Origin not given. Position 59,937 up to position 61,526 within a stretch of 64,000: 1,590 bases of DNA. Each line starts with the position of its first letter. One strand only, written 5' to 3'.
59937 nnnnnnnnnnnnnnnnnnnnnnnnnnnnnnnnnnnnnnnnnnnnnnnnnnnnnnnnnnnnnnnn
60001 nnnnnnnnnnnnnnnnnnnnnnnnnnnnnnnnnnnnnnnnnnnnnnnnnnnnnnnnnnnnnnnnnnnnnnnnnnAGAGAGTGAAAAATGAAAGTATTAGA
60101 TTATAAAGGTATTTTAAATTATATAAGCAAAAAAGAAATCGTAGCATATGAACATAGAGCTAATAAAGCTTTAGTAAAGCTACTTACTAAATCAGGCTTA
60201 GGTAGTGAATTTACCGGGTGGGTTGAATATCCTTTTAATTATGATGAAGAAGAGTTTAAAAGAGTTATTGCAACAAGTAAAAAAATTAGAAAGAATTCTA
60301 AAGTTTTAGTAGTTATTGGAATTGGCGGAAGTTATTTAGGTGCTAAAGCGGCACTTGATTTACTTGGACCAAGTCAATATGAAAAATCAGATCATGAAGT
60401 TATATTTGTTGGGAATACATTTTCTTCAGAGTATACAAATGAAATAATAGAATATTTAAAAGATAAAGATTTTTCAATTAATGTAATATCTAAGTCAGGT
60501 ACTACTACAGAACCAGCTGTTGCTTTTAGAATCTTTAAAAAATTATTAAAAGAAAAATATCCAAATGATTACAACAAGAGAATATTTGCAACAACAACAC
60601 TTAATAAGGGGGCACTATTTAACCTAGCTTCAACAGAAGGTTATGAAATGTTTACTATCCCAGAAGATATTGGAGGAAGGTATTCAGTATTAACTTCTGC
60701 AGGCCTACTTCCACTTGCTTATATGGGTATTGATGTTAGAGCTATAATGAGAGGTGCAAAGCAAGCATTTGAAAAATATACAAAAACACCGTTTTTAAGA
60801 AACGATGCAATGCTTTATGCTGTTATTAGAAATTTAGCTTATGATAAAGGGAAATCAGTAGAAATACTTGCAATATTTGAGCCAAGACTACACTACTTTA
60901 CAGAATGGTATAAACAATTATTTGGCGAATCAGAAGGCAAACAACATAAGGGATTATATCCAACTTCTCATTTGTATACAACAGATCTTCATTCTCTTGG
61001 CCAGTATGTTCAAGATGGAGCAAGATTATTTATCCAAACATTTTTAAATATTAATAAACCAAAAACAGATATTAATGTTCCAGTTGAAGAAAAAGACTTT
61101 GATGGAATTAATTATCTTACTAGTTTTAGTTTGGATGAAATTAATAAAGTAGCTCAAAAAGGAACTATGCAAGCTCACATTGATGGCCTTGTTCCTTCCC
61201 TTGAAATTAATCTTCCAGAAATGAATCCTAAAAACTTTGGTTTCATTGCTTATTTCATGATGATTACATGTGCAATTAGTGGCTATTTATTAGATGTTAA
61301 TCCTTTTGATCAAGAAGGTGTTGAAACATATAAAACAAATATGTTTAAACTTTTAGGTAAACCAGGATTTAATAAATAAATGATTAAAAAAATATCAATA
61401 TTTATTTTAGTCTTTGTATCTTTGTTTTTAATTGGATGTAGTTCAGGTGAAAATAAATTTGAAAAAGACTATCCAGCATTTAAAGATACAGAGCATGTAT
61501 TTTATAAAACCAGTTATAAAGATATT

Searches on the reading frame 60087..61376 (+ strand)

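Call 42: search_protein_families(library=pfam, proteins=[window:60087-61376:+], max_evalue=0.000001)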
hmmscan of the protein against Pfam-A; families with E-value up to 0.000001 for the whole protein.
window:60087-61376:+ (430 aa): 1 family
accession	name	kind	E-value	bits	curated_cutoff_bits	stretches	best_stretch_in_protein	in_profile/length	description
PF00342.24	PGI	-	2.1e-22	79.9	22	1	69-416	94-459/486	Phosphoglucose isomerase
